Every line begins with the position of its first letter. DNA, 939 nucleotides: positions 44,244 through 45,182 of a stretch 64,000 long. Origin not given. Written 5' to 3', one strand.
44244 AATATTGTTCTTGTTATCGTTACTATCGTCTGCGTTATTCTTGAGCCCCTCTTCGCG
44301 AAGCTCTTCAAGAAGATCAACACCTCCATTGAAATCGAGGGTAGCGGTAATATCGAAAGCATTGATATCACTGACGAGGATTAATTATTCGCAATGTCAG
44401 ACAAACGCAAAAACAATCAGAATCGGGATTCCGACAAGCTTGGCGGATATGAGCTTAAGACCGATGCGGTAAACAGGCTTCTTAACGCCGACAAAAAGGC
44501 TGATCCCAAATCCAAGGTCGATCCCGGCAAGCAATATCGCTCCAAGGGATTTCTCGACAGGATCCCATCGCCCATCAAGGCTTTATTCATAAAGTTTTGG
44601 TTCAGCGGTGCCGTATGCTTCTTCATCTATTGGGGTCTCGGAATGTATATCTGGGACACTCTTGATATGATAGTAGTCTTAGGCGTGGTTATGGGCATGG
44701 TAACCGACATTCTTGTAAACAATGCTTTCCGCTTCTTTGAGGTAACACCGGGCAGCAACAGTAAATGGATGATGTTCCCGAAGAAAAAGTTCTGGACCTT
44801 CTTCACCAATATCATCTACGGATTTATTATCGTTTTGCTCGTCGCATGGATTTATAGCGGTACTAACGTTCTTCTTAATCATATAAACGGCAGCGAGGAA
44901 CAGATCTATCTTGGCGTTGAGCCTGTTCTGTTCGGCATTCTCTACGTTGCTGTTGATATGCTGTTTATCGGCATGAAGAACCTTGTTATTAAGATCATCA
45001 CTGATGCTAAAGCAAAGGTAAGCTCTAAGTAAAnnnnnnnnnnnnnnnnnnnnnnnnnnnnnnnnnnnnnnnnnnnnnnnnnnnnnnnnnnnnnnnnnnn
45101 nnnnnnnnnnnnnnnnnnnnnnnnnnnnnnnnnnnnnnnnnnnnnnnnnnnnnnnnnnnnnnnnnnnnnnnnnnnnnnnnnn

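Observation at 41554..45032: Four unassigned 4-TM membrane proteins wedged between the binding protein, an MsmK-type ATPase and the glycosidases of a pectin ABC operon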

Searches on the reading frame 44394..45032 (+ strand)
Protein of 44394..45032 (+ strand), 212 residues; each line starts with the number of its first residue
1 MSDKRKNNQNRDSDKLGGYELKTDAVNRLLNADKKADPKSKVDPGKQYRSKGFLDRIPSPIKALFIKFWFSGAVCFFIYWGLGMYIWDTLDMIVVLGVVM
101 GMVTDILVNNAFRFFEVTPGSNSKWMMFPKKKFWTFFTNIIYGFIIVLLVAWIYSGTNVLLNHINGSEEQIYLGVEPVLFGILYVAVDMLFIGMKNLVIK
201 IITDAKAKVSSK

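Call 3: search_protein_families(library=pfam, proteins=[window:44394-45032:+], max_evalue=1)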
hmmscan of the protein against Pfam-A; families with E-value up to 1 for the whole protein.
window:44394-45032:+ (212 aa): 1 family
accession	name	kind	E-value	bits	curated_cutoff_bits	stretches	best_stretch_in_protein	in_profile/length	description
PF25147.1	Ribophorin_II_C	-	0.039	15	27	1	59-101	44-85/99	Ribophorin_II, C-terminal domain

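Call 4: search_protein_families(library=ncbifam, proteins=[window:44394-45032:+], max_evalue=1)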
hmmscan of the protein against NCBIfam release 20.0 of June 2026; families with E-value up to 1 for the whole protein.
window:44394-45032:+ (212 aa): 0 families

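Call 22: search_solved_structures(query=A2, max_evalue=10)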
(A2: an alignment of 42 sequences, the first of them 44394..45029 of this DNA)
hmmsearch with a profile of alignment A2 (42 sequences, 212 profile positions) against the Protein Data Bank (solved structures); distinct sequences matched with E-value up to 10: 0.

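Call 28: find_homologous_proteins(query=window:44394-45029:+, max_evalue=0.001)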
Query window:44394-45029:+ (212 aa): 978 proteins with E <= 0.001 among 1065 candidates; the best 120 are listed.
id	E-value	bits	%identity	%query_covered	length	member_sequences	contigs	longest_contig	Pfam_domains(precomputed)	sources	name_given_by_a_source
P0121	1.5e-137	474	100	100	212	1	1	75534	-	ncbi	-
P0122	7.2e-109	381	77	100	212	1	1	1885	-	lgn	-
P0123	9.7e-106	370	78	97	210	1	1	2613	-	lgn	-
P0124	5.4e-103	361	76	98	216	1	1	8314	-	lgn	-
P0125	2.2e-102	360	75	98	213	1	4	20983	-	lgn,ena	-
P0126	2.3e-102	359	76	98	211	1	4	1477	-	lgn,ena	-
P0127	3.5e-101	356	74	100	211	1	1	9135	-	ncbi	-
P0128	6.0e-101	355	75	98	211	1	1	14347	-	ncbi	-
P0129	1.3e-100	354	73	99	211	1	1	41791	-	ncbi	-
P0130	3.4e-100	352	75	100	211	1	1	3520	-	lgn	-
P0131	9.0e-100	351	76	99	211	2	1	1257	-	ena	-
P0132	9.1e-100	351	71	100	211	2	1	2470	-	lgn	-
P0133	1.3e-99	350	72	99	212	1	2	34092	-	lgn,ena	-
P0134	1.7e-99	350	71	99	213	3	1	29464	-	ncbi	-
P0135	1.8e-99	350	73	100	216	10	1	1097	-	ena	-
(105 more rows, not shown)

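Call 38: predict_structure(alignment_id=A4)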
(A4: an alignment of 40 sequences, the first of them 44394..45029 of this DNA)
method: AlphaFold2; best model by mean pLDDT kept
length: 212 residues; sequences in the alignment: 40
mean_pLDDT: 70.6   pTM: 0.58
mean pLDDT of the five models: 70.6, 69.7, 67.1, 67.1, 57.7
residues with pLDDT >= 90: 2; 70-90: 128; 50-70: 53; < 50: 29
segments of 3 or more residues with pLDDT < 50: 1-21, 36-40
pLDDT, mean of each block of 10 residues (from residue 1): 37 34 56 49 52 66 82 79 71 85 86 71 74 83 89 82 68 62 87 86 84 65
secondary structure, 60 per line:
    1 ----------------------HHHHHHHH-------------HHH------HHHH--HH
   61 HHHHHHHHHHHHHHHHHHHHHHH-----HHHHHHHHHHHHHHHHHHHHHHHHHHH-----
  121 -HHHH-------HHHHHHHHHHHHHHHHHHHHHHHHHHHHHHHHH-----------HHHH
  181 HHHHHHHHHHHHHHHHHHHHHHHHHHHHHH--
elements in order: H23-30 H53-56 H59-83 H89-115 H122-125 H133-165 H177-210

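Call 47: search_protein_representatives(alignment_id=A4)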
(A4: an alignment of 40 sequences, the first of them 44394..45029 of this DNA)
Query: 40 sequences, 212 profile positions. Proteins with E-value up to 0.001 (for the whole library): 354; up to 1e-10: 216; up to 1e-30: 73. The best 150 are listed.
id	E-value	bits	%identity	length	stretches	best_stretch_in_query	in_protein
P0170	1.9e-110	384.1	-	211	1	1-210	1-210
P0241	3.6e-93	327.6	-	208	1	7-209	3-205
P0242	4.7e-71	255.4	-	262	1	1-210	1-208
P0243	1.0e-62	228.1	-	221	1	4-210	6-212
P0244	1.4e-61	224.4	-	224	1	2-208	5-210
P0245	1.0e-60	221.5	-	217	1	10-210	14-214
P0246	1.3e-60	221.2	-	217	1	7-211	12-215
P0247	2.4e-60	220.4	-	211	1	1-211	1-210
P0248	8.1e-59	215.4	-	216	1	1-209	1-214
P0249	1.0e-58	215.0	-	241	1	1-209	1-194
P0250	5.0e-58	212.8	-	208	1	1-207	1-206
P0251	1.1e-57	211.7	-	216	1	1-209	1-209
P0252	6.6e-53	196.1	-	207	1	5-208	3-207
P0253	9.1e-53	195.6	-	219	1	11-210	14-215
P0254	2.4e-52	194.2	-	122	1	92-211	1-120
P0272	6.6e-44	166.7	-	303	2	41-209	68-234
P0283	1.2e-40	156.0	-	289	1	8-206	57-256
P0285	4.5e-40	154.1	-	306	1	1-209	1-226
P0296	9.6e-36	140.0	-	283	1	1-210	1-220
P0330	5.2e-26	108.2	-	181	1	34-200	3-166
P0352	3.3e-22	95.7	-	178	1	33-201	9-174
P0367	7.5e-20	88.0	-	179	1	31-199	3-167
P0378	8.3e-19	84.6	-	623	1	40-210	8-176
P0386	1.1e-17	81.0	-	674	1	40-203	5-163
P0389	3.4e-17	79.4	-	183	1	53-204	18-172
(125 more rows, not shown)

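Call 48: search_protein_families(library=pfam, proteins=[P0378, P0386, P0272, P0283, P0285, P0296, P0242, P0389, P0352, P0330], max_evalue=0.01)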
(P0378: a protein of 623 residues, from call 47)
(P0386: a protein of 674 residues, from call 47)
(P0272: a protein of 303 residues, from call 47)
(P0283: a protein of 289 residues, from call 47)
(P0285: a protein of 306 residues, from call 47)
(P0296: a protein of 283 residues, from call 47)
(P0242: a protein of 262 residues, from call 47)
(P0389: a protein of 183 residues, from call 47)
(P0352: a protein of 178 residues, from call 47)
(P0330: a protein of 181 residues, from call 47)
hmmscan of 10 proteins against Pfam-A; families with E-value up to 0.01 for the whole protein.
P0378 (623 aa): 0 families

P0386 (674 aa): 1 family
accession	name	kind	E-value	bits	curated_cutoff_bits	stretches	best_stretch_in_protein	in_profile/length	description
PF00295.23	Glyco_hydro_28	-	6e-37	127.9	22.9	1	330-553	41-255/324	Glycosyl hydrolases family 28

P0272 (303 aa): 0 families

P0283 (289 aa): 0 families

P0285 (306 aa): 0 families

P0296 (283 aa): 0 families

P0242 (262 aa): 0 families

P0389 (183 aa): 0 families

P0352 (178 aa): 0 families

P0330 (181 aa): 0 families

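Call 50: find_encoding_contigs(protein=P0386, flank=10000, max_places=3)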
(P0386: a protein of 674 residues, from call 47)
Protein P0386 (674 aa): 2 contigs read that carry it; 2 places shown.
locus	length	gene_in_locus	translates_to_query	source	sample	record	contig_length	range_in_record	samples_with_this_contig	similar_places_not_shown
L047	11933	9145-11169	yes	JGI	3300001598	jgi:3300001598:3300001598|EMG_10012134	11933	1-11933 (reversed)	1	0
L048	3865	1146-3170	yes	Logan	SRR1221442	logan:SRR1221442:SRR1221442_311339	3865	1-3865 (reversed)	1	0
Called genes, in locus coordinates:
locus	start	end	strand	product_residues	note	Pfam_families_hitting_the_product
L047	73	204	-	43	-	PF00301:Rubredoxin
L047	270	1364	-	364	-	PF00005:ABC_tran, PF17912:OB_MalK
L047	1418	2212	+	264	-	-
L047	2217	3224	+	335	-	PF00528:BPD_transp_1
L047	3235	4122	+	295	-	PF00528:BPD_transp_1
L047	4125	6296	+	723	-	-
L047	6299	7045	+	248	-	-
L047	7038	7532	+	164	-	-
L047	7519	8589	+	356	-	PF02463:SMC_N (weak), PF00005:ABC_tran, PF13304:AAA_21 (faint), PF17912:OB_MalK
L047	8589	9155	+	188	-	-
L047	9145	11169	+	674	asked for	PF00295:Glyco_hydro_28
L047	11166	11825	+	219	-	PF00657:Lipase_GDSL, PF13472:Lipase_GDSL_2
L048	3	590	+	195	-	?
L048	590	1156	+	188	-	-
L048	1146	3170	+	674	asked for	PF00295:Glyco_hydro_28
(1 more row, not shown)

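Call 51: find_encoding_contigs(protein=P0389, flank=10000, max_places=3)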
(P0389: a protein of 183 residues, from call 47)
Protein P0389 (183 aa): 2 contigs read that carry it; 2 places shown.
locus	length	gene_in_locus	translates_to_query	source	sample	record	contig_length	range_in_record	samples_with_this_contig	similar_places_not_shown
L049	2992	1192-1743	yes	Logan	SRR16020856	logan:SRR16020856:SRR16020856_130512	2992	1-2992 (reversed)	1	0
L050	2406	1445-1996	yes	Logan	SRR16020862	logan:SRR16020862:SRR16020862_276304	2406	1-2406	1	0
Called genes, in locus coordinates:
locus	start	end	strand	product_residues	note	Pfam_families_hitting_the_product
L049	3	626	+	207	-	?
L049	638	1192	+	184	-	-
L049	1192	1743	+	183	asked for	-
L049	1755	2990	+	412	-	?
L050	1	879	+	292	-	?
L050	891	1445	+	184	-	-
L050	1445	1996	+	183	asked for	-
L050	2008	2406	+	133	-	?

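Call 52: find_encoding_contigs(protein=P0285, flank=10000, max_places=3)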
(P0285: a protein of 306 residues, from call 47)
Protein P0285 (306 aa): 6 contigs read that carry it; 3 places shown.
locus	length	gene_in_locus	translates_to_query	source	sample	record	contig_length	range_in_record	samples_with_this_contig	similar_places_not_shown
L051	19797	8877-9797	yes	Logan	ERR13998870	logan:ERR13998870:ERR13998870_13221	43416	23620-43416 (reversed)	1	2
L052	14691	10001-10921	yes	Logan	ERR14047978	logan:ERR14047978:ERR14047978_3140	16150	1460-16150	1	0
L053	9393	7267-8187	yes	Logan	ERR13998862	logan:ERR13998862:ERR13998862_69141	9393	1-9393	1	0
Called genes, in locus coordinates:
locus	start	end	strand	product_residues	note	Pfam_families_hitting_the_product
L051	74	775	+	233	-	-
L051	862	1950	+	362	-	PF00528:BPD_transp_1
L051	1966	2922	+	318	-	PF00528:BPD_transp_1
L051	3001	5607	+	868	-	-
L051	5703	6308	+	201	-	-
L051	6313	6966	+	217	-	-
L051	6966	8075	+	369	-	PF00005:ABC_tran, PF02463:SMC_N (faint), PF17912:OB_MalK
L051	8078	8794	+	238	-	-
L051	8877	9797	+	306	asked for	-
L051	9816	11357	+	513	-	PF12708:Pect-lyase_RHGA_epim, PF00295:Glyco_hydro_28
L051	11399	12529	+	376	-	PF07470:Glyco_hydro_88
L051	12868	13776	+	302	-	PF01381:HTH_3, PF12844:HTH_19 (weak)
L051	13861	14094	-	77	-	PF13560:HTH_31, PF12844:HTH_19, PF01381:HTH_3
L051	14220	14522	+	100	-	PF13828:DUF4190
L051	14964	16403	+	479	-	-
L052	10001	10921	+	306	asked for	-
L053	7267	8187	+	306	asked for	-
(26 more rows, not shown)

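Call 55: list_cluster_members(proteins=[P0121, P0241, P0242, P0243, P0249, P0272, P0285, P0330, P0352, P0367])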
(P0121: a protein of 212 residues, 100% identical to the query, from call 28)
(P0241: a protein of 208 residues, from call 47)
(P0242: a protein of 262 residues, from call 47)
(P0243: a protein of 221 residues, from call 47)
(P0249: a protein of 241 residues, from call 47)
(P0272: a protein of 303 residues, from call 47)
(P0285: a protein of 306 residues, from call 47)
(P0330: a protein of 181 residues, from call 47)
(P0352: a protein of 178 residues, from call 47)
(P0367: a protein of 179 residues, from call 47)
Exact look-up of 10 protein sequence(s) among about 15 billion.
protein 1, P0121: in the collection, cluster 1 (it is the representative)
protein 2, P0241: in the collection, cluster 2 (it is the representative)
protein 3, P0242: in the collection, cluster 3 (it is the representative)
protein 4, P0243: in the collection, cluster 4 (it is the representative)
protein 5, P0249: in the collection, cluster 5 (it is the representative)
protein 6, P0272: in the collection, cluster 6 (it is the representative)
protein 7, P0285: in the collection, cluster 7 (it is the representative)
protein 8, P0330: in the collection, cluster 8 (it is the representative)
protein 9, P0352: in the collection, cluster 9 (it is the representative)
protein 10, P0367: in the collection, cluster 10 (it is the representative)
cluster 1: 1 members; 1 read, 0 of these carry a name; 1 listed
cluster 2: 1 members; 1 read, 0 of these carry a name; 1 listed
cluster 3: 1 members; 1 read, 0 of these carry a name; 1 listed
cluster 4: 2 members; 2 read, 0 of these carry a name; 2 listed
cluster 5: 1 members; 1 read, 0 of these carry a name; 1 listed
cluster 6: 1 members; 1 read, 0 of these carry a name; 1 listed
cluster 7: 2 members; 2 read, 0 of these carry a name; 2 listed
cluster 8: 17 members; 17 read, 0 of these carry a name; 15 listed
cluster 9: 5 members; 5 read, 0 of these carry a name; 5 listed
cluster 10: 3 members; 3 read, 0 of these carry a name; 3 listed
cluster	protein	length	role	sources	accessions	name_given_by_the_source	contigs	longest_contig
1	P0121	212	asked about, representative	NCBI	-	-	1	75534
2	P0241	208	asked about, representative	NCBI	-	-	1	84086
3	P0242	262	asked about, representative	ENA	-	-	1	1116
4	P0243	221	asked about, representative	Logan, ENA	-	-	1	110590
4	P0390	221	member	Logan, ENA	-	-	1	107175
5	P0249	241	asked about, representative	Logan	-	-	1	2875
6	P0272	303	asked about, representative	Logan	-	-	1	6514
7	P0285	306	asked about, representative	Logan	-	-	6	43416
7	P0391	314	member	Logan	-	-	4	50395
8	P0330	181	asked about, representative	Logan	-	-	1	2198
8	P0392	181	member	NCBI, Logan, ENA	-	-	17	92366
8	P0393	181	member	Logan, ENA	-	-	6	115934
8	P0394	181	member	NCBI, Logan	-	-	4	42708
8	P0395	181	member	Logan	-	-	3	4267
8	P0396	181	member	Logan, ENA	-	-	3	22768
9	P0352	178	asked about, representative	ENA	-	-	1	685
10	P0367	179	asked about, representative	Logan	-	-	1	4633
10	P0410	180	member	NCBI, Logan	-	-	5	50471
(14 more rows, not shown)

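Call 56: find_encoding_contigs(protein=P0392, flank=10000, max_places=2)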
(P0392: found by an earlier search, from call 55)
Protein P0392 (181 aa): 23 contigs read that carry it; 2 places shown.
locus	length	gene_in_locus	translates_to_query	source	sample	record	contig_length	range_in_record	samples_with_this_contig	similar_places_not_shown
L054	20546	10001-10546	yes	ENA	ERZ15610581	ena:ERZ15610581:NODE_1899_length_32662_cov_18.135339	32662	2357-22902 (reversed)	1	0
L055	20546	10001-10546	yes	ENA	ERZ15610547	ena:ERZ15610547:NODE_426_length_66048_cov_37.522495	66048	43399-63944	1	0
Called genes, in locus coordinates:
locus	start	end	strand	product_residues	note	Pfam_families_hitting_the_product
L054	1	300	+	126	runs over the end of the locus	PF00575:S1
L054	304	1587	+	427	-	PF00342:PGI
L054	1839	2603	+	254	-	-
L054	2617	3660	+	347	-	PF00528:BPD_transp_1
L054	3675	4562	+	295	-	PF00528:BPD_transp_1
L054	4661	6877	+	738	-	-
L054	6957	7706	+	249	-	-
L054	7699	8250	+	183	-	-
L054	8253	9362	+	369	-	PF00005:ABC_tran, PF02463:SMC_N (weak), PF13304:AAA_21 (faint), PF17912:OB_MalK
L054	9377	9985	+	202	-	-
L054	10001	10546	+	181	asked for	-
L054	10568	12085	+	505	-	PF12708:Pect-lyase_RHGA_epim (faint), PF00295:Glyco_hydro_28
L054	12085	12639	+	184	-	PF13556:HTH_30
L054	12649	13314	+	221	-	PF00392:GntR, PF07729:FCD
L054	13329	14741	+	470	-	PF02614:UxaC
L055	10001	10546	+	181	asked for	-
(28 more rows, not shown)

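Call 57: find_encoding_contigs(protein=P0410, flank=10000, max_places=2)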
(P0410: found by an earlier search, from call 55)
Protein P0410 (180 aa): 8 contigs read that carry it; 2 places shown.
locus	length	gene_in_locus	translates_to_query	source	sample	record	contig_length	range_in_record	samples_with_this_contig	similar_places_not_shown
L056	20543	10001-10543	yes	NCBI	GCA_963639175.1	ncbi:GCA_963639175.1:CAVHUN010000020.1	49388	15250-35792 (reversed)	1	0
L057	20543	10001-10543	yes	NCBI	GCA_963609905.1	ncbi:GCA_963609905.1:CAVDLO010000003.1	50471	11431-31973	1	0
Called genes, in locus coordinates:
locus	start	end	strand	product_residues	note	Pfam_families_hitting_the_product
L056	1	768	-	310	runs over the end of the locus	PF01095:Pectinesterase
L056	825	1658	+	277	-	PF01261:AP_endonuc_2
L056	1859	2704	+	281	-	-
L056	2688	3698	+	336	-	PF00528:BPD_transp_1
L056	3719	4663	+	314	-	PF00528:BPD_transp_1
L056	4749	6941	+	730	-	-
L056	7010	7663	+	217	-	-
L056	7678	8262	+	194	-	-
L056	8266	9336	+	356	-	PF02463:SMC_N (weak), PF00005:ABC_tran, PF13304:AAA_21 (faint), PF17850:CysA_C_terminal (faint), PF17912:OB_MalK (weak)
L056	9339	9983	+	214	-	-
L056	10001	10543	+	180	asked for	-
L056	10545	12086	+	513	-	PF00295:Glyco_hydro_28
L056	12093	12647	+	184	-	PF13556:HTH_30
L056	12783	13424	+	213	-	PF01081:Aldolase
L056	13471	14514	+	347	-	PF00294:PfkB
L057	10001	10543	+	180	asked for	-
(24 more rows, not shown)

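Call 69: find_related_loci(query=A7, collection=metagenome_contigs, flank=10000)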
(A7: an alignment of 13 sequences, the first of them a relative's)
Query A7 (181 aa) in metagenome_contigs; peptide patterns used: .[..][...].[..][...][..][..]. (x = any residue, [..] = any of these).
144 stretches matched a pattern; 50 encode a relative of the query (tblastn E <= 1e-3); 50 distinct loci.
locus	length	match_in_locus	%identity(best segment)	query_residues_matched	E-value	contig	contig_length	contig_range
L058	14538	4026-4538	49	2-172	2e-46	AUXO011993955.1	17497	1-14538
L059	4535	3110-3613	46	10-179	2e-45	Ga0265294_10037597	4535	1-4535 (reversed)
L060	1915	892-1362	42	4-165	3e-34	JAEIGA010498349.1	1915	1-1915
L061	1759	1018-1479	40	1-161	3e-30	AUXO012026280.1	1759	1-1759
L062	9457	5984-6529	34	3-179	1e-26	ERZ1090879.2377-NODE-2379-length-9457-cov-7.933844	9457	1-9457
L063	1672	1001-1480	36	10-166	2e-26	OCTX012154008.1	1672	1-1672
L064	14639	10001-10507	34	5-170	7e-24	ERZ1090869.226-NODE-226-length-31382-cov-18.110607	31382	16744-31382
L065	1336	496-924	35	20-165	4e-23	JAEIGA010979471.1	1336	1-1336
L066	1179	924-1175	47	6-93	4e-23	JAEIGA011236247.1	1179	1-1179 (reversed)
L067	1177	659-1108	32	20-165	6e-23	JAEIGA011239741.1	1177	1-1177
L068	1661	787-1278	31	4-164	3e-21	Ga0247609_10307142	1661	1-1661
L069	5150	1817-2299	32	4-161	7e-21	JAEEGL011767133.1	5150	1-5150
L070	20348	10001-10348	32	2-118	2e-20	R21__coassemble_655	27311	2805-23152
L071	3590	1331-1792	36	13-163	2e-20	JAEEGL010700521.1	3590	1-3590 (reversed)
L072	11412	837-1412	30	1-179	2e-20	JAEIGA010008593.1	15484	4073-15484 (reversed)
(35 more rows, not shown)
